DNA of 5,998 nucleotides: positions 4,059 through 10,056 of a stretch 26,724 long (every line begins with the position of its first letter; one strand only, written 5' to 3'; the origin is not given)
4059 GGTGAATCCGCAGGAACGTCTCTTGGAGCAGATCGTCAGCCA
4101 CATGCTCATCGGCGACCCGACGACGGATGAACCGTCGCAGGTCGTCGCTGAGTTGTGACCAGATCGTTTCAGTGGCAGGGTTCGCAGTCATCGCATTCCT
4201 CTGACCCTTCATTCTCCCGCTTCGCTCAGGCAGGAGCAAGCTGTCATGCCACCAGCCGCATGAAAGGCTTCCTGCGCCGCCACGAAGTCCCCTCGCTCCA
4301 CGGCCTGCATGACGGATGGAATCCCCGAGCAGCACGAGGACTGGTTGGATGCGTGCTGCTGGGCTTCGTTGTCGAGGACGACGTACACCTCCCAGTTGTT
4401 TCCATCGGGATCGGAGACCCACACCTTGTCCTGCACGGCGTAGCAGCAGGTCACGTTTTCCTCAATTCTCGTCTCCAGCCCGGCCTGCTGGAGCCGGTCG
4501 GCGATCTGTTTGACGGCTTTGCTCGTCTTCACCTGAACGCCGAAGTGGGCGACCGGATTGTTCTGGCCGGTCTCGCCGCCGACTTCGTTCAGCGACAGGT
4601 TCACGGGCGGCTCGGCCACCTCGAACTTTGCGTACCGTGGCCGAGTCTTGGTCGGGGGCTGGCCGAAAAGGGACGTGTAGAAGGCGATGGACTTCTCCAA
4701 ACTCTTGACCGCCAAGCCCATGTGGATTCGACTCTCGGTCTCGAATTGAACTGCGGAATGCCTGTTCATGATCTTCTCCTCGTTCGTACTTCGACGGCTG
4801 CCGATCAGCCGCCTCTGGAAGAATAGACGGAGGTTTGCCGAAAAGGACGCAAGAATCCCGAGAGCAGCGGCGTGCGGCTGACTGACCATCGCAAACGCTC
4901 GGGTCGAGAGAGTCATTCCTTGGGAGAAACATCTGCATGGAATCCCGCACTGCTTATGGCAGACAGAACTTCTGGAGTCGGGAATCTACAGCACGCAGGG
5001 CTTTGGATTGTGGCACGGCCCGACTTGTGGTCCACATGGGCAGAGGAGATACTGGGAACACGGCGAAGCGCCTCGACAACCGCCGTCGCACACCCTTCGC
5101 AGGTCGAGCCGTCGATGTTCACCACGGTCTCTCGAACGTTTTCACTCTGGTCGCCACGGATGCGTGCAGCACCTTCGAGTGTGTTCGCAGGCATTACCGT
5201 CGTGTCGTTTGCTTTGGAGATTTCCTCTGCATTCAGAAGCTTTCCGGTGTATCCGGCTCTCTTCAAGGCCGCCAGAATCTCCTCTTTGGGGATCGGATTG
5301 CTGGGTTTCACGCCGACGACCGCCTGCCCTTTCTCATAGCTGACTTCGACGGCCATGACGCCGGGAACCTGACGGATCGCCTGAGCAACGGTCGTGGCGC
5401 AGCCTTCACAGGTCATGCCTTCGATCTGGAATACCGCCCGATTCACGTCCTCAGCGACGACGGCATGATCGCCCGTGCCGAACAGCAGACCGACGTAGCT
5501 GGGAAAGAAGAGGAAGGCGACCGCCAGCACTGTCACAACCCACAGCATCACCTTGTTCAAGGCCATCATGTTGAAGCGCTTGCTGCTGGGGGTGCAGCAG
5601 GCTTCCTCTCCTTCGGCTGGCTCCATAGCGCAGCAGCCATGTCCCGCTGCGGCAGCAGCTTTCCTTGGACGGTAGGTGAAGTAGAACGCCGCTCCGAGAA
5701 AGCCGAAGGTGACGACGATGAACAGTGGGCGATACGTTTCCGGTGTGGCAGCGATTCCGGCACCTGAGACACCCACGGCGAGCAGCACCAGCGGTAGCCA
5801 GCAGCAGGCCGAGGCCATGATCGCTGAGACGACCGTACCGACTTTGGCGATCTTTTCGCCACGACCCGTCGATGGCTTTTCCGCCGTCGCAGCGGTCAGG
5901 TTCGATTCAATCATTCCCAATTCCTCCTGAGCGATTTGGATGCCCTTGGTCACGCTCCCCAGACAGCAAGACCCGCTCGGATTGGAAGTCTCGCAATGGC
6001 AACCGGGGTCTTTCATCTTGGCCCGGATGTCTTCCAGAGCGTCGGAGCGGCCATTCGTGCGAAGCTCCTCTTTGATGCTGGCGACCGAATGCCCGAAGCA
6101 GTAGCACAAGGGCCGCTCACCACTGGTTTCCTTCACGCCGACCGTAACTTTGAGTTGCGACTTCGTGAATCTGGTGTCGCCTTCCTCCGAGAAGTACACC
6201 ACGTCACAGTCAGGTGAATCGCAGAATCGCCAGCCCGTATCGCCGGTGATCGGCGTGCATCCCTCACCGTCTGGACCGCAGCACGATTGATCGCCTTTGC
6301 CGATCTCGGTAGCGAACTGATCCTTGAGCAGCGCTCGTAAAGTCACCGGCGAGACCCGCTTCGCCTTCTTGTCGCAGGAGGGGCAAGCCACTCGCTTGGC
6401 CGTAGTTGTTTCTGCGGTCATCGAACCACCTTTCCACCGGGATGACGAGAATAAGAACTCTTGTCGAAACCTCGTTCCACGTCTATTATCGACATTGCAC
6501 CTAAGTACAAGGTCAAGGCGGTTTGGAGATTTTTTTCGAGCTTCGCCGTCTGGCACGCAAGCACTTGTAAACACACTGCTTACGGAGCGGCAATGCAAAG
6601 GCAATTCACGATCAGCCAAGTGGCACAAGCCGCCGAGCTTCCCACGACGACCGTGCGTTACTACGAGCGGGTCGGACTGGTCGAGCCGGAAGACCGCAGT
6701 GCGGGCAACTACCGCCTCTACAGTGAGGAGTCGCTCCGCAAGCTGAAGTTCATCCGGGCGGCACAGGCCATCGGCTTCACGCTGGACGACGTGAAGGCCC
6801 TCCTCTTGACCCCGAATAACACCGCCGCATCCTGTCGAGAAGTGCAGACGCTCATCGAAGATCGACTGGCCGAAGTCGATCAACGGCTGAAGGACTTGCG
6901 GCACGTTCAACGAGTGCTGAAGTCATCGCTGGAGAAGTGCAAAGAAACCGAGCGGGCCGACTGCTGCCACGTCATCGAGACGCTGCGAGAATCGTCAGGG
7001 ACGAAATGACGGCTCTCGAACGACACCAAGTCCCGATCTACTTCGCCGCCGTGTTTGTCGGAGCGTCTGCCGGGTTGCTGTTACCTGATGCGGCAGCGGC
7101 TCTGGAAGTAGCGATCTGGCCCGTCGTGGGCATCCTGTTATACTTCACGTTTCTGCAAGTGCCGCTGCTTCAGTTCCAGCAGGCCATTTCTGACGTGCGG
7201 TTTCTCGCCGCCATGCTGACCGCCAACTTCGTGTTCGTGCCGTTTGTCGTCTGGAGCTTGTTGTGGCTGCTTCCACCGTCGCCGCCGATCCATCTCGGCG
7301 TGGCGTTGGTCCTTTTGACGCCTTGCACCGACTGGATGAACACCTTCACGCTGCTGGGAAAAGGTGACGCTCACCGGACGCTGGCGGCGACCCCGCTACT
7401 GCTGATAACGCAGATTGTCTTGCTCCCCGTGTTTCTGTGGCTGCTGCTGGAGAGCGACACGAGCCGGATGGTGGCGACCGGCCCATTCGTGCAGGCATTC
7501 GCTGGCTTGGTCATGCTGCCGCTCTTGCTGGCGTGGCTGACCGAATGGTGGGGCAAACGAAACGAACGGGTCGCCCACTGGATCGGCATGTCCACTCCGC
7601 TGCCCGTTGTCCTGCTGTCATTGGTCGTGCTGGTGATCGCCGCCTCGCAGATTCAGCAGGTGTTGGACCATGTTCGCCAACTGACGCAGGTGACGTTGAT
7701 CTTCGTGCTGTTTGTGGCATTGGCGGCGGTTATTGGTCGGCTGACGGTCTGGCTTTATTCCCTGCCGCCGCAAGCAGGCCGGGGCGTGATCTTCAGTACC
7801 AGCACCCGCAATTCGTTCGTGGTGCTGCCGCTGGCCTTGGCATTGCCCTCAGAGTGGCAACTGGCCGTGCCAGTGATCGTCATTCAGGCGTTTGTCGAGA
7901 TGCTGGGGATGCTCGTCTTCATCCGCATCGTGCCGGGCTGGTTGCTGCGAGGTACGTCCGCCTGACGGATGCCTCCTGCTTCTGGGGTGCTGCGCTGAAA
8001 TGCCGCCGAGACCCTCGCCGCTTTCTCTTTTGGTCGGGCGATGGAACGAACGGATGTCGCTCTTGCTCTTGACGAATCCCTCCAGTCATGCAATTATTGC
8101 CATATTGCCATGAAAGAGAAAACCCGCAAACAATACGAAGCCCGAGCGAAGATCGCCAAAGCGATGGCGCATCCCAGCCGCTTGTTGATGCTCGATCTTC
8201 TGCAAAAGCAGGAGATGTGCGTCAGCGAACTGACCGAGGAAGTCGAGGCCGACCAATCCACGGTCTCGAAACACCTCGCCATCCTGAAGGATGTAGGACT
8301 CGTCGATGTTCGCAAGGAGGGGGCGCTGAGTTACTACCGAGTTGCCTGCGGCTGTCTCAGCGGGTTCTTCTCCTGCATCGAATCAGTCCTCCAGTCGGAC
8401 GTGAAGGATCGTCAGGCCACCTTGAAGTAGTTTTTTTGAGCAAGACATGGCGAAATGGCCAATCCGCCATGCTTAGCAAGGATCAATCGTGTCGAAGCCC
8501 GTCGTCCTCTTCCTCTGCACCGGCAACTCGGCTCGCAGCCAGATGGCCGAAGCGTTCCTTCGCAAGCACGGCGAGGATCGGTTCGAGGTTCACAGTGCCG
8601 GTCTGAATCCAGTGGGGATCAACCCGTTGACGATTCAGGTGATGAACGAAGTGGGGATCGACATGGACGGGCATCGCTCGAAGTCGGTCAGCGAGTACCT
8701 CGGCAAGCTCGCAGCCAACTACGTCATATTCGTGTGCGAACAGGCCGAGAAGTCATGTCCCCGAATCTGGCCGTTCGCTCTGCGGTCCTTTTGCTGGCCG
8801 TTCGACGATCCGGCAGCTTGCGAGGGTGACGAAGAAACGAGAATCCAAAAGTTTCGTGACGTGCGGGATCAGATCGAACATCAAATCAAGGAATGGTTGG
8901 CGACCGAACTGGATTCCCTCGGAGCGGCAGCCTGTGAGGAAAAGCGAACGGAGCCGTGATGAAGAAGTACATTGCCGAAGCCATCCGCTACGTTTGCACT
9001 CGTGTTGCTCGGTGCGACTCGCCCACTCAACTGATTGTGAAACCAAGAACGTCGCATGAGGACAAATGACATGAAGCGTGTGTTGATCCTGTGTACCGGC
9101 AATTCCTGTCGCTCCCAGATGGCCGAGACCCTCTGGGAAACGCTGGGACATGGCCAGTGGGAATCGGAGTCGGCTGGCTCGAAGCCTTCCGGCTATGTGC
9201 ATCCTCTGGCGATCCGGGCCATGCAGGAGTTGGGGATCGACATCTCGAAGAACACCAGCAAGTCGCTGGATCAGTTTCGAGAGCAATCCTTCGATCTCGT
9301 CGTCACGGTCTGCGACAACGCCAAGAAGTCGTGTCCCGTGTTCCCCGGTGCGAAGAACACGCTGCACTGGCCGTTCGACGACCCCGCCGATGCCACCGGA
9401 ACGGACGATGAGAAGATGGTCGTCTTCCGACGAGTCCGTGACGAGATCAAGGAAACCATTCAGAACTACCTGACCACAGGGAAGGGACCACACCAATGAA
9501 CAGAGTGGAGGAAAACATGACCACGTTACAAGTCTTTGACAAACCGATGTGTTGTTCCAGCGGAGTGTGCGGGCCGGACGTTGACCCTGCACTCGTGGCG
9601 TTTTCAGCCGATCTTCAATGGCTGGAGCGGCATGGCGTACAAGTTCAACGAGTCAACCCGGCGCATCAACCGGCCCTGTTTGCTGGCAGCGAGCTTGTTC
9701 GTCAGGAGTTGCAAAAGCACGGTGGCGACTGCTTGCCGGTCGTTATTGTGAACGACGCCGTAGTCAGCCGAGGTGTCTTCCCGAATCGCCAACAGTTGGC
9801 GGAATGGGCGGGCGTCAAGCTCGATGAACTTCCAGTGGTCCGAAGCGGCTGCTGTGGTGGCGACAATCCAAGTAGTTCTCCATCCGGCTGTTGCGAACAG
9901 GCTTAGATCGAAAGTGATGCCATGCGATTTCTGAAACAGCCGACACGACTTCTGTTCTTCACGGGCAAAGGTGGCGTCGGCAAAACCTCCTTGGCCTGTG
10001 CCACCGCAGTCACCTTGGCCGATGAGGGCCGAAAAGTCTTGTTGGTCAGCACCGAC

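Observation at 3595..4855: arsI-sigZ module: candidate anti-sigma-free, self-activating organoarsenical sensor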

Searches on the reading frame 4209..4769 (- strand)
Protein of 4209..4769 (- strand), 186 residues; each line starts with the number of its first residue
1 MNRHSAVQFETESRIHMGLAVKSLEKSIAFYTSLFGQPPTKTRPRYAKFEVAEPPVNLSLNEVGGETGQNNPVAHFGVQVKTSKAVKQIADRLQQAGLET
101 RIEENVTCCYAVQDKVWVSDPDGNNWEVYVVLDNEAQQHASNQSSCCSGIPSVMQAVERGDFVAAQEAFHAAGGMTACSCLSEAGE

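Call 6: search_protein_families(library=pfam, proteins=[window:4209-4769:-], max_evalue=0.01)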
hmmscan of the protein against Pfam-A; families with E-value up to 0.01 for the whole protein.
window:4209-4769:- (186 aa): 1 family
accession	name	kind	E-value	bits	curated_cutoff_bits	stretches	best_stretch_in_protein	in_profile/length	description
PF00903.31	Glyoxalase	-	2e-15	57.7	20.6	1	16-128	4-121/121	Glyoxalase/Bleomycin resistance protein/Dioxygenase superfamily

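Call 7: search_protein_families(library=ncbifam, proteins=[window:4209-4769:-], max_evalue=0.001)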
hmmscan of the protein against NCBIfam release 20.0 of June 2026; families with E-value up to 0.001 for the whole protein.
window:4209-4769:- (186 aa): 8 families
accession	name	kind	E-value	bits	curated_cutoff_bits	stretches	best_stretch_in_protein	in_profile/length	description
NF041414.1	ArsI_CadI_VOC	equivalog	2.4e-48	163.5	116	1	14-148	1-136/147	ArsI/CadI family heavy metal resistance metalloenzyme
NF000496.2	Fos_GSH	equivalog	3.3e-07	30.5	180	1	16-130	7-116/136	fosfomycin resistance glutathione transferase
TIGR03213.1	23dbph12diox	equivalog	2.8e-06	27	366.45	1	68-132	54-119/287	biphenyl-2,3-diol 1,2-dioxygenase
TIGR02295.1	HpaD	equivalog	2.1e-05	23.9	321.4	1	16-136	7-123/298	3,4-dihydroxyphenylacetate 2,3-dioxygenase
NF000221.4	FosA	exception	2.2e-05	24.4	250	1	13-131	4-117/137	FosA family fosfomycin resistance glutathione transferase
NF000339.2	fos-Crono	exception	6.1e-05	23.2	275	1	16-130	6-112/134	FosA family fosfomycin resistance glutathione transferase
NF003152.0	PRK04101.1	equivalog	0.0002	21.7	171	1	16-129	7-117/139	metallothiol transferase FosB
TIGR03211.1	catechol_2_3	equivalog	0.00023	20.5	320.2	1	16-141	7-128/303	catechol 2,3-dioxygenase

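Call 35: search_solved_structures(query=window:4209-4769:-, show_alignments=2, max_evalue=0.00001)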
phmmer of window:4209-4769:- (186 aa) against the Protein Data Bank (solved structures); distinct sequences matched with E-value up to 0.00001: 6.
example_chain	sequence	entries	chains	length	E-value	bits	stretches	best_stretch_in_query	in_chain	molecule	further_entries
5c4p_A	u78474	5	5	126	1.7e-32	115.9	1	13-132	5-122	Glyoxalase/bleomycin resistance protein/dioxygenase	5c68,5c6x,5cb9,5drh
5d4f_A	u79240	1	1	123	2.1e-32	115.6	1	13-132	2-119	Glyoxalase/bleomycin resistance protein/dioxygenase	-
6xa0_A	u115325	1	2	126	4.5e-32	114.6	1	13-132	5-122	Glyoxalase/bleomycin resistance protein/dioxygenase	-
6xck_A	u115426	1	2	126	6.2e-32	114.1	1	13-132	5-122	Glyoxalase/bleomycin resistance protein/dioxygenase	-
5v0f_A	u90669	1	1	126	1.2e-31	113.2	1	13-132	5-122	Glyoxalase/bleomycin resistance protein/dioxygenase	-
5dfg_A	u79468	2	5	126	4.3e-31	111.4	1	13-132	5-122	Glyoxalase/bleomycin resistance protein/dioxygenase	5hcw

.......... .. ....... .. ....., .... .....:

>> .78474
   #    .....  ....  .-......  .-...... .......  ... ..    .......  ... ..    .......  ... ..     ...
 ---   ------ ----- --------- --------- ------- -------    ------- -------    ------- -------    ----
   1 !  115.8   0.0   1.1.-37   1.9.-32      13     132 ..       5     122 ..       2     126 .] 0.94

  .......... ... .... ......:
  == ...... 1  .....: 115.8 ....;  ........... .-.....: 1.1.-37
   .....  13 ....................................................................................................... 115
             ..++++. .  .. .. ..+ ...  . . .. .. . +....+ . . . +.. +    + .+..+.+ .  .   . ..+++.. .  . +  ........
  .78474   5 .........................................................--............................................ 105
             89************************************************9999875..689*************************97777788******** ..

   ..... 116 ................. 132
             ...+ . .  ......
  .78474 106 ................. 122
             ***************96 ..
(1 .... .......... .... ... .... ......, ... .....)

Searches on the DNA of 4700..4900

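Call 57: search_rna_families(source=window, start=4700, end=4900, threshold=evalue, max_evalue=1)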
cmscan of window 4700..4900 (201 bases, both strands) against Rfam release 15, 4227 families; matches with E-value up to 1: 0.
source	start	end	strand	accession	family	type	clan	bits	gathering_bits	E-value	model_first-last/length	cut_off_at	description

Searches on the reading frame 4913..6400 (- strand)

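Call 6: search_protein_families(library=pfam, proteins=[window:4913-6400:-], max_evalue=0.01)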
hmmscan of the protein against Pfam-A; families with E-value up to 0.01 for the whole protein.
window:4913-6400:- (495 aa): 4 families
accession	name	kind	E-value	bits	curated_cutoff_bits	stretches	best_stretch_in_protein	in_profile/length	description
PF00403.32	HMA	-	4.9e-22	78.5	24.8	2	323-385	1-62/62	Heavy-metal-associated domain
PF18423.6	zf_CopZ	-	3.8e-15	56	28.4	2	53-84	32-62/62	Zinc binding domain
PF02411.20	MerT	-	6.9e-11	42.6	32.9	1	176-257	4-83/116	MerT mercuric transport protein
PF19803.4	DUF6286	-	0.00034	21.5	35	0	326-365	32-71/108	Family of unknown function (DUF6286)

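Call 7: search_protein_families(library=ncbifam, proteins=[window:4913-6400:-], max_evalue=0.001)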
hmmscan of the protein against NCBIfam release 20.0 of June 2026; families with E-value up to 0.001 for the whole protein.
window:4913-6400:- (495 aa): 17 families
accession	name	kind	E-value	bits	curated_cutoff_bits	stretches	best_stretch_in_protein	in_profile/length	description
NF033556.1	MerTP_fusion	equivalog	3.9e-39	134.2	180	2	190-385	3-184/186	mercuric transport protein MerTP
NF047645.1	CopZ_Nterm_CC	equivalog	1.7e-29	102.8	100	1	4-150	14-137/138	putative iron-sulfur cluster-binding metallochaperone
NF047957.1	CopZ_AFE_1862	equivalog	1e-26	93.1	85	2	324-385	3-60/62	CopZ family metallochaperone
NF041115.1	UxxU_metal_bind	equivalog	2.4e-21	75.7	95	2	320-389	4-72/74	metal-binding (seleno)protein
NF010311.1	PRK13748.1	subfamily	2.1e-20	73.1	600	2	324-413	3-90/560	mercury(II) reductase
NF045683.1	MerT_CopZ_Se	exception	1.4e-18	67.3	375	2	186-247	16-80/235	MerT/CopZ fusion-like heavy metal transport selenoprotein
NF033794.2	chaper_CopZ_Eh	exception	9e-18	64.2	95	2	323-387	3-66/68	copper chaperone CopZ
NF045877.1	CopZ_Nterm_CU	equivalog_domain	4.3e-17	62.5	190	1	53-155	55-157/161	Csac_0668 family 2Fe-2S cluster-binding (seleno)protein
NF033795.1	chaper_CopZ_Bs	exception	1.8e-14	53.6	91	1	323-384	3-63/66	copper chaperone CopZ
TIGR02052.1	MerP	equivalog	9.2e-13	48.5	92.55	1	323-384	26-86/92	mercury resistance system periplasmic binding protein MerP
NF010314.2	PRK13751.2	equivalog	3.5e-12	46.5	150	1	177-305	5-114/116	mercuric ion transporter MerT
TIGR00003.1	TIGR00003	subfamily_domain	9e-11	41.8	62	1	324-384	4-63/66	copper ion binding protein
NF007952.0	PRK10671.1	equivalog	3.3e-10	38.8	1316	1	323-491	6-167/838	copper-exporting P-type ATPase CopA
NF033560.1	merT_RC607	exception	3.9e-10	40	130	1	182-244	2-66/97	mercuric transport protein MerT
NF033775.1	P_type_ZntA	exception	4.6e-10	38.4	1240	1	315-394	43-119/732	Zn(II)/Cd(II)/Pb(II) translocating P-type ATPase ZntA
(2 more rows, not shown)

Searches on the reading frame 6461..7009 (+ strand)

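Call 6: search_protein_families(library=pfam, proteins=[window:6461-7009:+], max_evalue=0.01)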
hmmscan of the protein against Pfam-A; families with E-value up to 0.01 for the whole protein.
window:6461-7009:+ (182 aa): 4 families
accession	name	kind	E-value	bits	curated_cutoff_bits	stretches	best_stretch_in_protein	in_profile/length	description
PF13411.12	MerR_1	-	1.5e-18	67.1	21.6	1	49-115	1-66/69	MerR HTH family regulatory protein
PF09278.17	MerR-DNA-bind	-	8.3e-16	58.8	25.4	1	92-154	1-63/65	MerR, DNA binding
PF00376.29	MerR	-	2.3e-12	47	28.2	1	50-87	1-38/38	MerR family regulatory protein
PF05023.20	Phytochelatin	-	0.0011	18.6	24.9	0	45-145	37-136/210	Phytochelatin synthase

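Call 7: search_protein_families(library=ncbifam, proteins=[window:6461-7009:+], max_evalue=0.001)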
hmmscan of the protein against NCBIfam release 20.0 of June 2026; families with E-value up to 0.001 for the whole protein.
window:6461-7009:+ (182 aa): 16 families
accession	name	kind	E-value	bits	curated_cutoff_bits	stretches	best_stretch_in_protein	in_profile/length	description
TIGR02051.1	MerR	equivalog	3.5e-32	111.3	150.85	1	50-175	1-124/124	mercury resistance transcriptional regulator MerR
NF007069.0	PRK09514.1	equivalog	6.8e-32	110.4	143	1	49-178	2-133/141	Zn(2+)-responsive transcriptional regulator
TIGR02043.1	ZntR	equivalog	5.5e-29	101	167.95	1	49-175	2-130/131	Zn(2+)-responsive transcriptional regulator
TIGR02044.1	CueR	equivalog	1.1e-27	96.6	147.4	1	50-174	2-125/127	Cu(I)-responsive transcriptional regulator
TIGR02047.1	CadR-PbrR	equivalog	3.4e-25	88.5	151.45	1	50-174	2-126/127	Cd(II)/Pb(II)-responsive transcriptional regulator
NF010315.0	PRK13752.1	subfamily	8.3e-20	71.3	261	1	48-178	7-135/144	mercury resistance transcriptional regulator MerR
NF007590.0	PRK10227.1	equivalog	7.3e-17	61.7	244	1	50-176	2-127/135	Cu(I)-responsive transcriptional regulator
TIGR01950.1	SoxR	equivalog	3.3e-15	56.1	116.9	1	49-157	2-110/142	redox-sensitive transcriptional activator SoxR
NF047375.1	HeatShock_HspR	equivalog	4.2e-13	49.1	105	1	48-131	3-86/92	heat shock protein transcriptional repressor HspR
NF053782.1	ChlnTransRegdde3219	equivalog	1.8e-12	47.4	450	1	46-164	4-120/278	choline utilization transcriptional activator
NF041849.1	trans_regNmlR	equivalog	2.9e-12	46.7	175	1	51-162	3-114/117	stress response transcriptional regulator NmlR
NF047377.1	heat_HspR_dupli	exception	2.4e-11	43.5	300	1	49-166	6-123/214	heat shock protein transcriptional repressor HspR, fused homodimer type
TIGR02054.1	MerD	equivalog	3.6e-10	40.4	103.65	1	48-161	3-114/120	mercuric resistance transcriptional repressor MerD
NF033783.1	coreg_MerD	equivalog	2.4e-07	31.2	170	1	48-117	3-72/121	mercury resistance co-regulator MerD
NF050798.1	TF_FtsR_Actino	equivalog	1.1e-06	28.9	150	1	62-103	19-59/223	transcriptional regulator FtsR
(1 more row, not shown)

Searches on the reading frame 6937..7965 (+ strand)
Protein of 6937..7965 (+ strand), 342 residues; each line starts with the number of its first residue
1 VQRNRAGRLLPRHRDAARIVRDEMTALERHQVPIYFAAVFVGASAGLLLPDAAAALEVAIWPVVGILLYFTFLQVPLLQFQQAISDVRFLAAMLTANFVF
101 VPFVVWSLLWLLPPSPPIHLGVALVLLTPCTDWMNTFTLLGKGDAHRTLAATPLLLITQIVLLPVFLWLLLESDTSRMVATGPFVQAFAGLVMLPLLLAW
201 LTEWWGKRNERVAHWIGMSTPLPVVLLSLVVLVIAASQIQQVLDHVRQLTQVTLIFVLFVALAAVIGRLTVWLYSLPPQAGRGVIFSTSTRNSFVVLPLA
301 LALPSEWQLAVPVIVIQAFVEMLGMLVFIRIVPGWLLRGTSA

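Call 7: search_protein_families(library=ncbifam, proteins=[window:6937-7965:+], max_evalue=0.001)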
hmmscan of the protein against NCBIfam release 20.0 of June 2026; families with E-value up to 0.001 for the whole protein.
window:6937-7965:+ (342 aa): 0 families

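Call 8: search_protein_families(library=pfam, proteins=[window:6937-7965:+], max_evalue=0.001)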
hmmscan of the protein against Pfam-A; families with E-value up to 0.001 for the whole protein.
window:6937-7965:+ (342 aa): 1 family
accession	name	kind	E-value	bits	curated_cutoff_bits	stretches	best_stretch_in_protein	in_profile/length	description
PF01758.21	SBF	-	6.7e-13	49.2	24.3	1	63-240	3-189/191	Sodium Bile acid symporter family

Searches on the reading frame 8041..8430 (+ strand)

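Call 27: search_protein_families(library=pfam, proteins=[window:8041-8430:+], max_evalue=0.001)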
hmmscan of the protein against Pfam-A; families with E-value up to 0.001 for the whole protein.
window:8041-8430:+ (129 aa): 6 families
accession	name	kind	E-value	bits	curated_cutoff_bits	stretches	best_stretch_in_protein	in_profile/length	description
PF01022.26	HTH_5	-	2.2e-16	59.9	22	1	44-89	1-46/47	Bacterial regulatory protein, arsR family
PF12840.13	HTH_20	-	9.5e-11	41.9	27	1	42-91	1-51/51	Helix-turn-helix domain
PF01978.25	TrmB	-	1.4e-05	25.3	25.6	1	51-98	15-62/68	Sugar-specific transcriptional regulator TrmB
PF25212.1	HVO_A0114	-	2e-05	24.7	27.6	1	36-95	14-73/84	HVO_A0114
PF25213.1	HVO_A0261_N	-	6.2e-05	23.2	35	1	37-91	3-57/86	HVO_A0261 N-terminal domain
PF13601.12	HTH_34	-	0.00085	19.9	27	0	49-93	5-49/80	Winged helix DNA-binding domain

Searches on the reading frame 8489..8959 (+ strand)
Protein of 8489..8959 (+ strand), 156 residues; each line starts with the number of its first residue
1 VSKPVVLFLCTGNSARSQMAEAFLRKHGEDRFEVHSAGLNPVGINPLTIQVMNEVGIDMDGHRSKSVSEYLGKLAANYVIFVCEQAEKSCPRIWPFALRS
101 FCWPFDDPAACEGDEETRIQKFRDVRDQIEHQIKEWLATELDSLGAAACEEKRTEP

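Call 27: search_protein_families(library=pfam, proteins=[window:8489-8959:+], max_evalue=0.001)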
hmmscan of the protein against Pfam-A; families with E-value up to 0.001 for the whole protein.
window:8489-8959:+ (156 aa): 1 family
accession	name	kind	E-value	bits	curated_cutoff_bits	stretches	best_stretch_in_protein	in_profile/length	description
PF01451.26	LMWPc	-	2.1e-20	73.8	23.2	1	6-137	1-144/144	Low molecular weight phosphotyrosine protein phosphatase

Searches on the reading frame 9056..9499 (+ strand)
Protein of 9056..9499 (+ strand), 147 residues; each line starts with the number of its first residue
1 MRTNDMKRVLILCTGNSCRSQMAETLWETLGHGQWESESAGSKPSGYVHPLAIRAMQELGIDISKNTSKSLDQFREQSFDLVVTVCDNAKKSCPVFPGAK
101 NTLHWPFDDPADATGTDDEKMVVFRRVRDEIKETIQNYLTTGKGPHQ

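Call 7: search_protein_families(library=ncbifam, proteins=[window:9056-9499:+], max_evalue=0.001)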
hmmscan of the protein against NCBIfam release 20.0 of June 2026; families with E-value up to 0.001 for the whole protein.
window:9056-9499:+ (147 aa): 3 families
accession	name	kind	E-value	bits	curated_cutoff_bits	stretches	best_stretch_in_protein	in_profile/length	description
TIGR02691.1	arsC_pI258_fam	equivalog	4.6e-43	146.6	174.3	1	10-137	2-128/129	arsenate reductase (thioredoxin)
NF010053.0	PRK13530.1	subfamily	8.3e-38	129.7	215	1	6-142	3-132/133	arsenate reductase (thioredoxin)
TIGR02689.1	ars_reduc_gluta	equivalog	1.4e-26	93.2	157.6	1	7-138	1-125/126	arsenate reductase, glutathione/glutaredoxin type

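Call 8: search_protein_families(library=pfam, proteins=[window:9056-9499:+], max_evalue=0.001)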
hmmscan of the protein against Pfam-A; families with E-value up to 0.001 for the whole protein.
window:9056-9499:+ (147 aa): 1 family
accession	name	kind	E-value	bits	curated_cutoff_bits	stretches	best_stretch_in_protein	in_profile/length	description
PF01451.26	LMWPc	-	1.8e-20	74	23.2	1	9-139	1-144/144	Low molecular weight phosphotyrosine protein phosphatase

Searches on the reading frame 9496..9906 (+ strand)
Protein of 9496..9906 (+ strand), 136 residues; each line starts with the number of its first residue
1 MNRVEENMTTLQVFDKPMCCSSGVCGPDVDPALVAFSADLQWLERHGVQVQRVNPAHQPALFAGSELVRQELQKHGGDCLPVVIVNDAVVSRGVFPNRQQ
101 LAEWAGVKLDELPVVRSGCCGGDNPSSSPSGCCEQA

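Call 8: search_protein_families(library=pfam, proteins=[window:9496-9906:+], max_evalue=0.001)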
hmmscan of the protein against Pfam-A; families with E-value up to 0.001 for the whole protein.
window:9496-9906:+ (136 aa): 1 family
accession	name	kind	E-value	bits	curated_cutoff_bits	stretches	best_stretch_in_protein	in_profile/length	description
PF06953.17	ArsD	-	2.5e-40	138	27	1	8-133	1-123/123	Arsenical resistance operon protein ArsD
